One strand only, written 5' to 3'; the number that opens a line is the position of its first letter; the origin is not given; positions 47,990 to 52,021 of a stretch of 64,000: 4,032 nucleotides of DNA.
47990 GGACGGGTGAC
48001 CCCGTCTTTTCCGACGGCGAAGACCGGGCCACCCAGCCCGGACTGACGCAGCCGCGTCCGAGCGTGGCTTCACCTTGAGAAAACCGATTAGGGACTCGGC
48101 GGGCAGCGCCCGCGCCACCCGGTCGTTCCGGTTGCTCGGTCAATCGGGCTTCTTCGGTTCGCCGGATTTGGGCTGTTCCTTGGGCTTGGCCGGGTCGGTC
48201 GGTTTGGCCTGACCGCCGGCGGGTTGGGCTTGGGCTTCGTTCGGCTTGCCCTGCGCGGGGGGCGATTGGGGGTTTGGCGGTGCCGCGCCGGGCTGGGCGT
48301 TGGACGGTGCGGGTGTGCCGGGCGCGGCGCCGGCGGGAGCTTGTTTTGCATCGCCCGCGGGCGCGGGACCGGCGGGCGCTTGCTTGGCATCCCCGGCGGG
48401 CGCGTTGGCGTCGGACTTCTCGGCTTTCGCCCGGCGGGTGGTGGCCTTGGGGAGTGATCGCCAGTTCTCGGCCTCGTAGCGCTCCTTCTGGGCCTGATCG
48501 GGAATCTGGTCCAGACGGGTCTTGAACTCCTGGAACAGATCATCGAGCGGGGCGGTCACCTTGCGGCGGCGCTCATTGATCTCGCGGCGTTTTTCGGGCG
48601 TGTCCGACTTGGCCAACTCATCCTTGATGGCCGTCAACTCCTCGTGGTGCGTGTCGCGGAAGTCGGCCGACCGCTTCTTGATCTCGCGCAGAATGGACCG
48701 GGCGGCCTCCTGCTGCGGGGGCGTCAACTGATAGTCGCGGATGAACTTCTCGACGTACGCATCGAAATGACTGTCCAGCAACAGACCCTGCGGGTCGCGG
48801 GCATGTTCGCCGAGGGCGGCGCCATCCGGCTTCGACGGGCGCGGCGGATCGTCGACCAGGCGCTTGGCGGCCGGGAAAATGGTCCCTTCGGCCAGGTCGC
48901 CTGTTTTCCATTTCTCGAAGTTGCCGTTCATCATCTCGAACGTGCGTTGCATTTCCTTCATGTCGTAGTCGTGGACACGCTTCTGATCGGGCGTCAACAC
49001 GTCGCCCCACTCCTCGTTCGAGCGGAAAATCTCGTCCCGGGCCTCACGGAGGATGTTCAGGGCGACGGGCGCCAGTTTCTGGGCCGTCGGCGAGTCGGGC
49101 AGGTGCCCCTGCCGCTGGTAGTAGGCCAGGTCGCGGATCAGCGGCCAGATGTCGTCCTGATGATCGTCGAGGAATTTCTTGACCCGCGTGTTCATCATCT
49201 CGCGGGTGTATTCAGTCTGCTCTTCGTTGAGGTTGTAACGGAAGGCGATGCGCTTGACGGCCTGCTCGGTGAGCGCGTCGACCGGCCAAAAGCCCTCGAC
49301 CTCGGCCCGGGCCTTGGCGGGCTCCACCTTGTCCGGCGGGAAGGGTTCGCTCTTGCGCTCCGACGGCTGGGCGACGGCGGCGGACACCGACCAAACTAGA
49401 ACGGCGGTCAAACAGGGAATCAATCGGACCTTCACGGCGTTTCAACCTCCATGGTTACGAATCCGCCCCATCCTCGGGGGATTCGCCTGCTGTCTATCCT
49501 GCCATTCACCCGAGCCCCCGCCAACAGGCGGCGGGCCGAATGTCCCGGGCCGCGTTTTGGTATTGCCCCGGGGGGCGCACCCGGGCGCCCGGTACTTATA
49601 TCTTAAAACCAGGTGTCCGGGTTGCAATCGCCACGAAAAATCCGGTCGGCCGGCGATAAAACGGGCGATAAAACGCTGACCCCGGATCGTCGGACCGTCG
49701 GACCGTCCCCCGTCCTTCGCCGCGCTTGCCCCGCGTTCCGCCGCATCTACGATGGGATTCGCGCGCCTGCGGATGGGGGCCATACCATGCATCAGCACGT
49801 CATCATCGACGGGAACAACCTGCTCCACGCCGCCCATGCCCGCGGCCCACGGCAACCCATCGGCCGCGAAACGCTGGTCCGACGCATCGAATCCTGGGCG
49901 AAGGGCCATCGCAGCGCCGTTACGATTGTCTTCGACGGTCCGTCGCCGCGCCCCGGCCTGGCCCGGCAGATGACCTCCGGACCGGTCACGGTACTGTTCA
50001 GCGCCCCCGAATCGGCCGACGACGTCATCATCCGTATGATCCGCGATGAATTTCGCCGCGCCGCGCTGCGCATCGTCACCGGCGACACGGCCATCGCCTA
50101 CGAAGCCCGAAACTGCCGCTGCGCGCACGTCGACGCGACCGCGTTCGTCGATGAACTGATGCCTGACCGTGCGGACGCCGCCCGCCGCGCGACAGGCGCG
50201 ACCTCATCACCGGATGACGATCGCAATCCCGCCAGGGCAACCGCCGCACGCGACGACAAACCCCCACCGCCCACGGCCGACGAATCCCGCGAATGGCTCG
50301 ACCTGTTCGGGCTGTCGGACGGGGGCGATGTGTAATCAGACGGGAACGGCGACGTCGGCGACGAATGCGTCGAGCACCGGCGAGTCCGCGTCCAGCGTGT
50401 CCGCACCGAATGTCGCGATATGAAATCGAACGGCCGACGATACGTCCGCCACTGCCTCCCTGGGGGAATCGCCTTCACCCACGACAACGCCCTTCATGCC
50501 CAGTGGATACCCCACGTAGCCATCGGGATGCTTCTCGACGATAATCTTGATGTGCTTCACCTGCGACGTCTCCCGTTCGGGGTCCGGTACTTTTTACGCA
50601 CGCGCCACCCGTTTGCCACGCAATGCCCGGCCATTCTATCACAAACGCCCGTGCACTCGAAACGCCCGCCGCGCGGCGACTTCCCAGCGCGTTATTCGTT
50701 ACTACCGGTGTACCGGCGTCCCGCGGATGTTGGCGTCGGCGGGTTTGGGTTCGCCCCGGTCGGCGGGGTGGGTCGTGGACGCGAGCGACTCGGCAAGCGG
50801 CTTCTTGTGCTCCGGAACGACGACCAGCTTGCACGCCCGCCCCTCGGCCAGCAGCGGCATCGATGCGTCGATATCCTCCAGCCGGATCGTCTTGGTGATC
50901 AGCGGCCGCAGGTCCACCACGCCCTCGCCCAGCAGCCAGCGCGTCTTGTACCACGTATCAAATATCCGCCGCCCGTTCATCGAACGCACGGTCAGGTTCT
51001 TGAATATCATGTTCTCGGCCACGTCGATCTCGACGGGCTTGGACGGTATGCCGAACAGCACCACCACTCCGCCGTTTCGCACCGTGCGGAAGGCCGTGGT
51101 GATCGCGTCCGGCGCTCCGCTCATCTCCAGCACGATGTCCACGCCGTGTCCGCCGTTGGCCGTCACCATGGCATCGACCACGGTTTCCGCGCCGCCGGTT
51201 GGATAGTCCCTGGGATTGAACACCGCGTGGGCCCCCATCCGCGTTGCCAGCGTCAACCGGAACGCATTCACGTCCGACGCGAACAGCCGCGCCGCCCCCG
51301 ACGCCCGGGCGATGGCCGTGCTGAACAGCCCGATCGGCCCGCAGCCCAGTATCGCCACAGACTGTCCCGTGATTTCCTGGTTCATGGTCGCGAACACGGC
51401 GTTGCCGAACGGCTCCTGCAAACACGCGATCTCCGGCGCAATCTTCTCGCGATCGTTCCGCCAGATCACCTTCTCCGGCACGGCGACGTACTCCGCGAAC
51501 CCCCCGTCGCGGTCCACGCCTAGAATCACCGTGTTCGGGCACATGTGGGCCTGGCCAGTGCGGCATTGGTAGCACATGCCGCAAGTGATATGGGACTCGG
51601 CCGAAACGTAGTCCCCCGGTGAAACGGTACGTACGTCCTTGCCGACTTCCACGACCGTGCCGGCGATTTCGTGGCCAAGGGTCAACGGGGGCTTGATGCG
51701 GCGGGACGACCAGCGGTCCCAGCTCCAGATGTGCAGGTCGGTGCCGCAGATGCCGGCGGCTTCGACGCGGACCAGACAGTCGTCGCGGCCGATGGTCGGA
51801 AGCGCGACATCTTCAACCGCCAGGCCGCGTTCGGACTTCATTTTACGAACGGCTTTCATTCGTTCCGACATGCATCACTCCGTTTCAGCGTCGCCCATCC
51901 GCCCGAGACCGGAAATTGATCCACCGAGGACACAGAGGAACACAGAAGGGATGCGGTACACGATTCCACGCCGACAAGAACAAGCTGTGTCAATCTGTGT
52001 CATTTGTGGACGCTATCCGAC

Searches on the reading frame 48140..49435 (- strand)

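Call 9: search_protein_families(library=pfam, proteins=[window:48140-49435:-], max_evalue=0.01)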
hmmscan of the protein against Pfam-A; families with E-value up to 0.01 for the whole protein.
window:48140-49435:- (431 aa): 1 family
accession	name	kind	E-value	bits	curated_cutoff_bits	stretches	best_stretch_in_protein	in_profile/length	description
PF01297.22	ZnuA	-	0.0046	16.9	29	0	267-314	112-158/263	Zinc-uptake complex component A periplasmic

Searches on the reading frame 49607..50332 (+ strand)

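Call 9: search_protein_families(library=pfam, proteins=[window:49607-50332:+], max_evalue=0.01)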
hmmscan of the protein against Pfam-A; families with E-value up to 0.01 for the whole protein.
window:49607-50332:+ (242 aa): 1 family
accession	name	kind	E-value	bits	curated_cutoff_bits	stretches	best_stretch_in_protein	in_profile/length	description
PF05991.17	NYN_YacP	-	1e-11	45.6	24.6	1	65-192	1-135/166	YacP-like NYN domain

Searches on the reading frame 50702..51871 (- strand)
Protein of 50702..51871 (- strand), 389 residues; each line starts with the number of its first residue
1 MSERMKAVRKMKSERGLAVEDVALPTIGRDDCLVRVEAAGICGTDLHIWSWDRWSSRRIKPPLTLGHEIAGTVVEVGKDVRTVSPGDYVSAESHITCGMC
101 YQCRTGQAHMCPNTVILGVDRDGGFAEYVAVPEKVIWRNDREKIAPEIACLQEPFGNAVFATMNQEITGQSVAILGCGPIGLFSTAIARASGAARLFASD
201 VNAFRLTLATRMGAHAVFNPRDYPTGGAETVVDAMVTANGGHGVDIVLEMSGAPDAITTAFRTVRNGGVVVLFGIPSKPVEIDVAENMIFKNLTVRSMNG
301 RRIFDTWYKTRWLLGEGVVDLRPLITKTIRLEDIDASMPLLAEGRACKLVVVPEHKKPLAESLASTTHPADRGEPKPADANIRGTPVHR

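Call 9: search_protein_families(library=pfam, proteins=[window:50702-51871:-], max_evalue=0.01)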
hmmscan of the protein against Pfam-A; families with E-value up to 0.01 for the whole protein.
window:50702-51871:- (389 aa): 4 families
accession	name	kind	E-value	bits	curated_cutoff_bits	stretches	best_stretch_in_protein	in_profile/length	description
PF08240.17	ADH_N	-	1.2e-30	106.2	23.5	1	29-137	2-100/104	Alcohol dehydrogenase GroES-like domain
PF00107.32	ADH_zinc_N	-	8.1e-24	84.5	31.8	1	179-308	1-121/129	Zinc-binding dehydrogenase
PF16912.11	Glu_dehyd_C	-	1.4e-09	38.1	34.9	1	166-293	28-153/211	Glucose dehydrogenase C-terminus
PF13602.12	ADH_zinc_N_2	-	0.00012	23.4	27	1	227-347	13-129/134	Zinc-binding dehydrogenase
